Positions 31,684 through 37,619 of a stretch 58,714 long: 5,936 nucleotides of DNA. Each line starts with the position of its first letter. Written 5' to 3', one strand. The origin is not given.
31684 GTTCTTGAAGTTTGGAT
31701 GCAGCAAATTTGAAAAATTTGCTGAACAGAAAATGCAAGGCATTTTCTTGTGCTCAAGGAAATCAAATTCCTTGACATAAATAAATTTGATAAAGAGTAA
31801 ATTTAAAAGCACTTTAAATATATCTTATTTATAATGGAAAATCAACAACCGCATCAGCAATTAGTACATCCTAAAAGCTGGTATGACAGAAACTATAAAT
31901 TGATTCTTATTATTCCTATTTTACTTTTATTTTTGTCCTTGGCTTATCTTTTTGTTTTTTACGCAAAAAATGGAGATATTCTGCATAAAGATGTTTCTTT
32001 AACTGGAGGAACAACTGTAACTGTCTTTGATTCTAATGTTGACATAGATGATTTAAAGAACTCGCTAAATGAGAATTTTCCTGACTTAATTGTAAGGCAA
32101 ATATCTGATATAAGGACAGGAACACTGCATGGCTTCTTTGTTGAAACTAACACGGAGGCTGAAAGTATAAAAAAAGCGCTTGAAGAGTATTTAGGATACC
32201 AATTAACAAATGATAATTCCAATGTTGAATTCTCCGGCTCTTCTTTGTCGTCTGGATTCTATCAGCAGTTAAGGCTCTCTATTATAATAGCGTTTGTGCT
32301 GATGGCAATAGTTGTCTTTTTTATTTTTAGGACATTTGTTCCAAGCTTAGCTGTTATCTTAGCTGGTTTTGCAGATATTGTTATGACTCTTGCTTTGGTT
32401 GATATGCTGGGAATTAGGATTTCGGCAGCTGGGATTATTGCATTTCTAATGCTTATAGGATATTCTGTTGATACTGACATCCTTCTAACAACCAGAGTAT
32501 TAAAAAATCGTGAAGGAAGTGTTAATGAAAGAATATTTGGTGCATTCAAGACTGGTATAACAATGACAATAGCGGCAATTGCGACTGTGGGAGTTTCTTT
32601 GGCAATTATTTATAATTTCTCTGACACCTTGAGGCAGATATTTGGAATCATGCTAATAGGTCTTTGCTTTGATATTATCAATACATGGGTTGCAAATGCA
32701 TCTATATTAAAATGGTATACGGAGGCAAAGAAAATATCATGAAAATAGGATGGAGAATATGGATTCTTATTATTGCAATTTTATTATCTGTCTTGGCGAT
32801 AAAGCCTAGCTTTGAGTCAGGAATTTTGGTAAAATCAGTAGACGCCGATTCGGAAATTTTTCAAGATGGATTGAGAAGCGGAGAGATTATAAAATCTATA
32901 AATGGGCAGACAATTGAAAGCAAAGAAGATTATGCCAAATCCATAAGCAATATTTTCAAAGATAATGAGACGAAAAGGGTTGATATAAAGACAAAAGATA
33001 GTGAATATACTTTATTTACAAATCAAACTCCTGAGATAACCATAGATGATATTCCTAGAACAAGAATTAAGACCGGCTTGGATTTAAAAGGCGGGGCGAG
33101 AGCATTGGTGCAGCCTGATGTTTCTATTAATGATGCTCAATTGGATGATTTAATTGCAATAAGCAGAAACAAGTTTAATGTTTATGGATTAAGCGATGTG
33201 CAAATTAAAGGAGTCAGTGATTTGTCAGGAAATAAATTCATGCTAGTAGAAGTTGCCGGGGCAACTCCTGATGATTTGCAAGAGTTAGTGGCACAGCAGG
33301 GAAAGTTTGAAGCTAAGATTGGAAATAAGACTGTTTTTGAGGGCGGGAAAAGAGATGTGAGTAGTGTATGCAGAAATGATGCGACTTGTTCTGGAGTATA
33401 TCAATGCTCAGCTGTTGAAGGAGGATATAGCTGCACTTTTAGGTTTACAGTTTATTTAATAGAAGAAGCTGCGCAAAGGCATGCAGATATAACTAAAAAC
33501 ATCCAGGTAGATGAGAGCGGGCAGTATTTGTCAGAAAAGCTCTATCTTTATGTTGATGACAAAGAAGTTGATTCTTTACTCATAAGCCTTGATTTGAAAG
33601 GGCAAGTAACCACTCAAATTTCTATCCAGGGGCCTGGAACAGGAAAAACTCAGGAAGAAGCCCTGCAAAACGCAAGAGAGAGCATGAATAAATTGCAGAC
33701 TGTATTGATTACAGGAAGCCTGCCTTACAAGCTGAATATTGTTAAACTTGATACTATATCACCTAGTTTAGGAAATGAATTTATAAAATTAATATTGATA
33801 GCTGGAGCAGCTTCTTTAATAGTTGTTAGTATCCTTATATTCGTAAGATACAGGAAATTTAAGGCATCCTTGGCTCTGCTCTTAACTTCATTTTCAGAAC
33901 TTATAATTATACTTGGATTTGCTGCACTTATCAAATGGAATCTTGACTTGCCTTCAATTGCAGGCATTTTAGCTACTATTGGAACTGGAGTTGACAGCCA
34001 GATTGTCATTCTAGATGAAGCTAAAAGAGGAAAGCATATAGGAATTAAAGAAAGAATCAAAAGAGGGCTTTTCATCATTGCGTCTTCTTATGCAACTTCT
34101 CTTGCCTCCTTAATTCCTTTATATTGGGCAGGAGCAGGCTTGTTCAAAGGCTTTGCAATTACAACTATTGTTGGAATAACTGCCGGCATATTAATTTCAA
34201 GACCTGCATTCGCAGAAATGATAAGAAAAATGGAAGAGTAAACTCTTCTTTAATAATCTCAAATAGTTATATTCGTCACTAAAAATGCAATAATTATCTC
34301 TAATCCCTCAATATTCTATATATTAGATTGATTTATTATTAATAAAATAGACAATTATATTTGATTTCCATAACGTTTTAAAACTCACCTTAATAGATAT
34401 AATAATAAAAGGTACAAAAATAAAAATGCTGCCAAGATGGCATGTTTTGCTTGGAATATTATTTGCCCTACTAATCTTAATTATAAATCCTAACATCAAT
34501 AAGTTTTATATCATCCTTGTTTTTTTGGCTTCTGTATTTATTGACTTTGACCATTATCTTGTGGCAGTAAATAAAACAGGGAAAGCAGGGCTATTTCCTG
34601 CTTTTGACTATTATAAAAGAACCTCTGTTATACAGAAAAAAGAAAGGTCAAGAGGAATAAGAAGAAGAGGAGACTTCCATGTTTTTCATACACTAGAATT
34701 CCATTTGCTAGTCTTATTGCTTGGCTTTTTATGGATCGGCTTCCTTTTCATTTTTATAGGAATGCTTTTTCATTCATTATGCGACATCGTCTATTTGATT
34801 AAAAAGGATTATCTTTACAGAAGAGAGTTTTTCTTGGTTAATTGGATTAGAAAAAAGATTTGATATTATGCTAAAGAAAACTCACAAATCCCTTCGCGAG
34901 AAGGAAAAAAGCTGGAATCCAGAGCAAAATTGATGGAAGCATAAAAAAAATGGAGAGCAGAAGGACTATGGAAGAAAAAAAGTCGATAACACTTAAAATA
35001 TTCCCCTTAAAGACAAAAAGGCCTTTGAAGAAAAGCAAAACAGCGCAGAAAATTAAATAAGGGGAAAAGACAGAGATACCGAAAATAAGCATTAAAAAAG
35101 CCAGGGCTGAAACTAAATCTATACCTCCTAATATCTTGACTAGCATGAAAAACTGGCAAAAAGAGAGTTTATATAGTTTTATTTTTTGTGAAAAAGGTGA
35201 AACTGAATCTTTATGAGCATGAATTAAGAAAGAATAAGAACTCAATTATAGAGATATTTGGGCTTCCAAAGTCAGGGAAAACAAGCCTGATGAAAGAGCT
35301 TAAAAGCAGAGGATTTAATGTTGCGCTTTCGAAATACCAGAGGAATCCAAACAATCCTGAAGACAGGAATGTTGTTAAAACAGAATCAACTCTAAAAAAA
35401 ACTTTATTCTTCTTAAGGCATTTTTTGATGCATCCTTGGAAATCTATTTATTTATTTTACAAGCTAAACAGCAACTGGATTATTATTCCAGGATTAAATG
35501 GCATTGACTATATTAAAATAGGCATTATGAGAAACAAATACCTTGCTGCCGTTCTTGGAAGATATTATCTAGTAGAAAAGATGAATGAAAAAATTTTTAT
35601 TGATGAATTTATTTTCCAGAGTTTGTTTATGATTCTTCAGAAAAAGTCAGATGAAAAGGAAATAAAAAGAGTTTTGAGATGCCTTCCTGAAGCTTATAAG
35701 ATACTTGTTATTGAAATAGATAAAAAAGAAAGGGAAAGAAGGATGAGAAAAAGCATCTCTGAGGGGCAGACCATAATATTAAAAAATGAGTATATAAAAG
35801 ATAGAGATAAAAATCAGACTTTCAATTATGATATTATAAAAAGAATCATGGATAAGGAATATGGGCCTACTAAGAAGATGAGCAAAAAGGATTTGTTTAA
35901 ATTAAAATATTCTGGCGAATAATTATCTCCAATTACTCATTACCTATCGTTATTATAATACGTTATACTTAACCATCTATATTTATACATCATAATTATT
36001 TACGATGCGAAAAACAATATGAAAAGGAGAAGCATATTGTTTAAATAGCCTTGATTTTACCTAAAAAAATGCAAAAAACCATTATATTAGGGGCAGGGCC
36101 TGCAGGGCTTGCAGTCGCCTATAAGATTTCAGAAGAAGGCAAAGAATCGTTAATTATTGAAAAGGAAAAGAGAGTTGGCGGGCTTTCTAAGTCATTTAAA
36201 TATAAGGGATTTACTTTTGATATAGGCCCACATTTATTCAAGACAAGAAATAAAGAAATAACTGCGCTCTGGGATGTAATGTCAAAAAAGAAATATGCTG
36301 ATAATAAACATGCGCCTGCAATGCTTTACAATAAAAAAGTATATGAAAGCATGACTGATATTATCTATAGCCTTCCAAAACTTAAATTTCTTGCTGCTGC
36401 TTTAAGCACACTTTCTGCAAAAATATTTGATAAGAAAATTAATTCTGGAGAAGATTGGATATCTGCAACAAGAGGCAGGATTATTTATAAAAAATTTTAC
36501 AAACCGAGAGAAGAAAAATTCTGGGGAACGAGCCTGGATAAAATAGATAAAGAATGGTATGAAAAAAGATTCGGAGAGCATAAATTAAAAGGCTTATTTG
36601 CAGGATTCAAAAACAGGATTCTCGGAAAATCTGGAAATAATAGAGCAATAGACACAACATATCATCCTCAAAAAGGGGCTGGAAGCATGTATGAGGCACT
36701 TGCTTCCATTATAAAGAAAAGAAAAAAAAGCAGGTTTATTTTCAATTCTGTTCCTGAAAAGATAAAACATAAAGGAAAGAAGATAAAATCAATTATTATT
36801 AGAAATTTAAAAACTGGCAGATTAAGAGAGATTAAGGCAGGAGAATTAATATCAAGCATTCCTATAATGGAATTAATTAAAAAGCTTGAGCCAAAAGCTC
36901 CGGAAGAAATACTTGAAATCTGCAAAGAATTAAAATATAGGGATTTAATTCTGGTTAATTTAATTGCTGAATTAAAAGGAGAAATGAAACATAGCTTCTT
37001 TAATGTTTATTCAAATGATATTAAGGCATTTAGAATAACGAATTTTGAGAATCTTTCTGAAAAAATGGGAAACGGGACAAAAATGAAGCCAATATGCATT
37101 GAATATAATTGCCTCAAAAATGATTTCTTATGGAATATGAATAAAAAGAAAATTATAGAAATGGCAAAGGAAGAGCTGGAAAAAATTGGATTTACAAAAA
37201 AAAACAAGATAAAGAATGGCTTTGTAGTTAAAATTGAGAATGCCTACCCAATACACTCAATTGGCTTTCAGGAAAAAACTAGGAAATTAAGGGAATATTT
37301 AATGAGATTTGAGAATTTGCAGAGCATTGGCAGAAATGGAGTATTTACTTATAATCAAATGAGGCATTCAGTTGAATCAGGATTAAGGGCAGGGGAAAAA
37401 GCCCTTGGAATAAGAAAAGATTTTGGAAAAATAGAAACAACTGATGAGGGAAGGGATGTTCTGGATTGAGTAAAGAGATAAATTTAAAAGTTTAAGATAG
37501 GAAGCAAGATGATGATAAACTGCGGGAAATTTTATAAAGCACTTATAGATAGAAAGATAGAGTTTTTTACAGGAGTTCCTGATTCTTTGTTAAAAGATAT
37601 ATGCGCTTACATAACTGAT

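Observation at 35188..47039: Complete 2-aminoethylphosphonate biosynthesis and activation cluster in a reduced archaeon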

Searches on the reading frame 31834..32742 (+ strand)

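Call 81: search_protein_families(library=pfam, proteins=[window:31834-32742:+], max_evalue=0.0001)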
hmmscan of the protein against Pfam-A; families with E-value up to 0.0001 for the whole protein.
window:31834-32742:+ (302 aa): 1 family
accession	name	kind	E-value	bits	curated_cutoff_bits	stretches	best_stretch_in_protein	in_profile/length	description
PF02355.23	SecD_SecF_C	-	1e-28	100.5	20.5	1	127-297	14-188/189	Protein export membrane protein SecD/SecF, C-terminal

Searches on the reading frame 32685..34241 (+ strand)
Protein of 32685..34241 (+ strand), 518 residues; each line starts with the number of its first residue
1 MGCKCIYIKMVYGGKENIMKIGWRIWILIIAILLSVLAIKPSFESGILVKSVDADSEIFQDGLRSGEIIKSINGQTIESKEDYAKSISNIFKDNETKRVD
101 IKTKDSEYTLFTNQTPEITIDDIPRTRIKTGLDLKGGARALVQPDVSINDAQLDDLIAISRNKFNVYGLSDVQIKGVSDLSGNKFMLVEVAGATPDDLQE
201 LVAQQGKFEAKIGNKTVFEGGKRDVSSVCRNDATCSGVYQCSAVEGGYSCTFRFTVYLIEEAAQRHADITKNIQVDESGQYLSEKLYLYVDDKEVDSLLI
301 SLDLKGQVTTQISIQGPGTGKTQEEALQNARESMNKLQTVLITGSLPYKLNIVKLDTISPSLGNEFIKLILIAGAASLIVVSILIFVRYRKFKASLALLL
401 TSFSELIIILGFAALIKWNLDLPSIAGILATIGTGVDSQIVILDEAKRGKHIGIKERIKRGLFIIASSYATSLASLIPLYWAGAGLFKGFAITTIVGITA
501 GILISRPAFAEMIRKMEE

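Call 6: search_protein_families(library=pfam, proteins=[window:32685-34241:+], max_evalue=0.01)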
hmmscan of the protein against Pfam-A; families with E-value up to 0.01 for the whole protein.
window:32685-34241:+ (518 aa): 4 families
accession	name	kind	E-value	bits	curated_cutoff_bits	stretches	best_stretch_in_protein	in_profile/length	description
PF02355.23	SecD_SecF_C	-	2.1e-17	63.6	20.5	1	349-505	12-175/189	Protein export membrane protein SecD/SecF, C-terminal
PF17820.7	PDZ_6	-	0.0014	18.8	27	1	61-87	14-40/54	PDZ domain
PF13180.12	PDZ_2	-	0.0044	17.7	27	0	44-101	11-67/80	PDZ domain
PF00595.29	PDZ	-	0.0079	17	23.2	0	44-79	24-59/81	PDZ domain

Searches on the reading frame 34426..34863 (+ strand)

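Call 6: search_protein_families(library=pfam, proteins=[window:34426-34863:+], max_evalue=0.01)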
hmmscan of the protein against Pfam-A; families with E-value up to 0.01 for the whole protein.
window:34426-34863:+ (145 aa): 1 family
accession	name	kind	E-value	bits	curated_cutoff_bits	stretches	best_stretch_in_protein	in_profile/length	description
PF04307.19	YdjM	-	0.00052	20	29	1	1-122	1-108/176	YdjM inner membrane protein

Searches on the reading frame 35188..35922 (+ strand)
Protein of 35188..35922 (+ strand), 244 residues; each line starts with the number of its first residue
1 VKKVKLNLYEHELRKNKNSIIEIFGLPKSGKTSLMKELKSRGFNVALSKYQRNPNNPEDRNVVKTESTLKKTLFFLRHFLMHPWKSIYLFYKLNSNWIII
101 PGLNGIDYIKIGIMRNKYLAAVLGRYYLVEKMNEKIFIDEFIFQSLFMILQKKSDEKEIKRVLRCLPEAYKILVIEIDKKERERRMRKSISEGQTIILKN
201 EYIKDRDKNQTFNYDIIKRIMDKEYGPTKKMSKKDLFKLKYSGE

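Call 4: search_protein_families(library=pfam, proteins=[window:35188-35922:+], max_evalue=0.01)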
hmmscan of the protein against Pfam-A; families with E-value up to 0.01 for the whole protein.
window:35188-35922:+ (244 aa): 1 family
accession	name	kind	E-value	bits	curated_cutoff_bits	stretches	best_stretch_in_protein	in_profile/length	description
PF13238.12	AAA_18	-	0.0027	18.6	29.4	0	21-48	1-29/128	AAA domain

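Call 5: search_protein_families(library=ncbifam, proteins=[window:35188-35922:+], max_evalue=0.01)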
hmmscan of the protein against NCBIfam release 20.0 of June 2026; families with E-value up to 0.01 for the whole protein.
window:35188-35922:+ (244 aa): 0 families

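Call 42: search_protein_families(library=padloc, proteins=[window:35188-35922:+], max_evalue=0.01)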
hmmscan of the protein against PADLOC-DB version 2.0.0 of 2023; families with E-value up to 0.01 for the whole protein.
window:35188-35922:+ (244 aa): 1 family
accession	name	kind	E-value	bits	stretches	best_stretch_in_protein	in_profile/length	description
PDLC04140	mad8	-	0.0015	16.1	1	12-45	21-54/314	mads_8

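Call 78: search_solved_structures(query=A2, max_evalue=1)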
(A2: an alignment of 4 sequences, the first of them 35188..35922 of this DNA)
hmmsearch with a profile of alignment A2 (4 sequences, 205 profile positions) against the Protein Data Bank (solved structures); distinct sequences matched with E-value up to 1: 234 (the best 60 are shown).
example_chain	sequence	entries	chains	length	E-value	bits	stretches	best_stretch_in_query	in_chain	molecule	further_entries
3cmu_A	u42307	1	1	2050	4.1e-11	46.3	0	14-45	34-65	Protein recA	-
3cmt_A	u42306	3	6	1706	3.5e-09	40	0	14-45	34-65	Protein recA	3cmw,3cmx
2yof_A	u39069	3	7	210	8e-08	35.5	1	12-190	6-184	THYMIDYLATE KINASE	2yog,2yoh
2wwf_A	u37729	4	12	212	8.2e-08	35.5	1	12-190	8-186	THYMIDILATE KINASE, PUTATIVE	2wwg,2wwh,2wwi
3cmv_A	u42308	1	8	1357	4.4e-07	33.1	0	14-45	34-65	Protein recA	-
3dm9_B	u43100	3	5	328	1.6e-05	28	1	12-47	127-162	Signal recognition particle receptor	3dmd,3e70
2yvu_A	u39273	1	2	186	0.00023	24.2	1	11-49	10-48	Probable adenylyl-sulfate kinase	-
1ye8_A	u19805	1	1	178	0.00028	24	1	16-145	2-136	Hypothetical UPF0334 kinase-like protein AQ_1292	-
7yq0_A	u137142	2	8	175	0.00035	23.6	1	15-50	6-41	Adenylyl-sulfate kinase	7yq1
9fqr_Xf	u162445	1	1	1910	0.00041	23.4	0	15-42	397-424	Cilia- and flagella-associated protein 276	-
3hjn_A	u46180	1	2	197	0.00041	23.4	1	16-49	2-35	Thymidylate kinase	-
2plr_A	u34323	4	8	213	0.00078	22.5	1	12-155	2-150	Probable thymidylate kinase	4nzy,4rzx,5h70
5xbh_A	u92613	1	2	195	0.00082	22.5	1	16-49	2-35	Thymidylate kinase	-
2pbr_A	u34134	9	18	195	0.0011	22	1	16-49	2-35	Thymidylate kinase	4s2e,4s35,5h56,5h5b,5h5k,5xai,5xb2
5xb5_A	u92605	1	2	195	0.0011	22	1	16-49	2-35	Thymidylate kinase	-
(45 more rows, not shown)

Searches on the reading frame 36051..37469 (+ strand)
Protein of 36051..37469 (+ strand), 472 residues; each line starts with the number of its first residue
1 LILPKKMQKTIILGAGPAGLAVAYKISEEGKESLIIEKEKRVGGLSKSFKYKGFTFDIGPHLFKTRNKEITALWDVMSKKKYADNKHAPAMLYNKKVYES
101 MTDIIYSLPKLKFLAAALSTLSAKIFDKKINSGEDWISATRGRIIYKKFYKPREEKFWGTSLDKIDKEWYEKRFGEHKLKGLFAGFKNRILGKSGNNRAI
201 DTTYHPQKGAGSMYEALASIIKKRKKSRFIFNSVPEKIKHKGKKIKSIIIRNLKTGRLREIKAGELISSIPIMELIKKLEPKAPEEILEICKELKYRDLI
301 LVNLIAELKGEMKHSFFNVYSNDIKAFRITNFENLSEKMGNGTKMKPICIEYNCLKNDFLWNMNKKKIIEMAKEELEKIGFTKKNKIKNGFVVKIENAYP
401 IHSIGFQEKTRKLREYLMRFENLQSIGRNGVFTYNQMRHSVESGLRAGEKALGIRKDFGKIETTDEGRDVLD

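Call 4: search_protein_families(library=pfam, proteins=[window:36051-37469:+], max_evalue=0.01)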
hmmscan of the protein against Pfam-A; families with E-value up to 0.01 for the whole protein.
window:36051-37469:+ (472 aa): 11 families
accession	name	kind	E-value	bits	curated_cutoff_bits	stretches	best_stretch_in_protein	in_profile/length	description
PF13450.12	NAD_binding_8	-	3.7e-16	59.6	21.9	1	12-75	1-66/68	NAD(P)-binding Rossmann-like domain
PF01593.30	Amino_oxidase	-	1.5e-12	48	19.8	1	18-304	2-289/443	Flavin containing amine oxidoreductase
PF00890.30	FAD_binding_2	-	1.6e-06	28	20.4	1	11-264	3-194/414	FAD binding domain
PF12831.13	FAD_oxidored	-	2.3e-06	27.6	27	1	11-46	3-38/416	FAD dependent oxidoreductase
PF13738.12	Pyr_redox_3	-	8.5e-06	25.6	30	1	11-43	1-33/305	Pyridine nucleotide-disulphide oxidoreductase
PF03486.20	HI0933_like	-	5.5e-05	23.2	50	1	9-43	2-36/244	HI0933-like protein Rossmann domain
PF01266.30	DAO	-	0.0017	18.4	27.9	1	10-45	2-38/353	FAD dependent oxidoreductase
PF01946.23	Thi4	-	0.0018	18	26.2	1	10-44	20-55/235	Thi4 family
PF01494.25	FAD_binding_3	-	0.0018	18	22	1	9-48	3-42/349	FAD binding domain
PF07992.20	Pyr_redox_2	-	0.0041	17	26.1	0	9-42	2-35/291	Pyridine nucleotide-disulphide oxidoreductase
PF00070.33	Pyr_redox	-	0.0086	17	22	0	9-43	1-35/82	Pyridine nucleotide-disulphide oxidoreductase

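Call 5: search_protein_families(library=ncbifam, proteins=[window:36051-37469:+], max_evalue=0.01)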
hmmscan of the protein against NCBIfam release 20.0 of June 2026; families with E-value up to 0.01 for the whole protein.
window:36051-37469:+ (472 aa): 52 families (the best 25 are shown)
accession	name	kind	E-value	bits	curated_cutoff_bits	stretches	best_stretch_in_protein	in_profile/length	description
NF005548.0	PRK07208.1-4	equivalog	1.9e-96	323.6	389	1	6-450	2-449/488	hypothetical protein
NF005545.0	PRK07208.1-1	equivalog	6.7e-74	249.1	451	1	8-446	8-456/504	hypothetical protein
NF005546.0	PRK07208.1-2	equivalog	6.1e-68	229.7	418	2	102-451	135-502/527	hypothetical protein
NF005547.0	PRK07208.1-3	equivalog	2.4e-60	204.6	380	1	6-457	3-447/465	hypothetical protein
NF005549.0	PRK07208.1-5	equivalog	1.2e-36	126.3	587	2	114-448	148-508/534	hypothetical protein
NF005560.0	PRK07233.1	equivalog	7.5e-22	77.8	252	1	9-451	2-424/435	hypothetical protein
TIGR00031.1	UDP-GALP_mutase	equivalog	1.5e-12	47.2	303.75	1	9-168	3-170/378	UDP-galactopyranose mutase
TIGR02734.1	crtI_fam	subfamily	2.8e-12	46.1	238.1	1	11-77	2-67/504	phytoene desaturase family protein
NF058655.1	CrtID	equivalog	5.2e-11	42.1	640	1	11-63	2-54/478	bifunctional phytoene desaturase/3,4-desaturase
TIGR00562.1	proto_IX_ox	equivalog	1.2e-10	40.6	97.85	1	7-226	2-204/470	protoporphyrinogen oxidase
TIGR02733.1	desat_CrtD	equivalog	4.1e-10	38.9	549.7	1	8-59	2-53/492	C-3',4' desaturase CrtD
NF042421.1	hydcarot_desat_CrtD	equivalog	4.9e-10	38.5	500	1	7-82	1-75/487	1-hydroxycarotenoid 3,4-desaturase CrtD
TIGR03467.1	HpnE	equivalog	3.1e-09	36.6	283.05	1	11-96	2-89/430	hydroxysqualene dehydroxylase HpnE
NF008845.0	PRK11883.1-5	equivalog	5.9e-09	34.7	560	1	6-97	3-102/468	protoporphyrinogen oxidase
NF008843.0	PRK11883.1-3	equivalog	2e-07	30.5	406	1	7-68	1-64/424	protoporphyrinogen oxidase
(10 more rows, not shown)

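Call 79: search_solved_structures(query=window:36051-37469:+, max_evalue=0.001)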
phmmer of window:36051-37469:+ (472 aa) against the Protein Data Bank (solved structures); distinct sequences matched with E-value up to 0.001: 28.
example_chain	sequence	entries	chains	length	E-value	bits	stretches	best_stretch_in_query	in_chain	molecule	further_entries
4u8i_A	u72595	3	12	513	9.9e-13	50.9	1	9-239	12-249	UDP-galactopyranose mutase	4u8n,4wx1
4u8k_A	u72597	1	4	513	1.5e-12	50.4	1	9-239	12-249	UDP-galactopyranose mutase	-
4u8j_A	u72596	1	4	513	1.5e-12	50.3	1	9-239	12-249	UDP-galactopyranose mutase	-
3ute_A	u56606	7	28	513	1.7e-12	50.1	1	9-239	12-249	UDP-galactopyranose mutase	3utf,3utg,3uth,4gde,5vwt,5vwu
4u8m_A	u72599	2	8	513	1.7e-12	50.1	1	9-239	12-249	UDP-galactopyranose mutase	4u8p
3uka_A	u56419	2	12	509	1.9e-12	50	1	10-239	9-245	UDP-galactopyranose mutase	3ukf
3ukl_A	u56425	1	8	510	1.9e-12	50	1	10-239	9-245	UDP-galactopyranose mutase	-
3ukq_A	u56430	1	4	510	2e-12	50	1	10-239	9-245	UDP-galactopyranose mutase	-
3ukp_A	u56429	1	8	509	2e-12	49.9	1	10-239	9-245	UDP-galactopyranose mutase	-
3ukh_A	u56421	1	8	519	2e-12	49.9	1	10-239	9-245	UDP-galactopyranose mutase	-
4u8l_A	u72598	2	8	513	3.1e-12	49.3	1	9-239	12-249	UDP-galactopyranose mutase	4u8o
3ukk_A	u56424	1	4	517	5e-12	48.6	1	10-239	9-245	UDP-galactopyranose mutase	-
5hhf_A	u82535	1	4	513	3.8e-11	45.7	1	9-239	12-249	UDP-galactopyranose mutase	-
4dsg_A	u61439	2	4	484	6.7e-10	41.6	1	8-238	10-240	UDP-galactopyranose mutase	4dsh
5mh4_A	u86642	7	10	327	2e-07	33.5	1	221-267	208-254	Thioredoxin reductase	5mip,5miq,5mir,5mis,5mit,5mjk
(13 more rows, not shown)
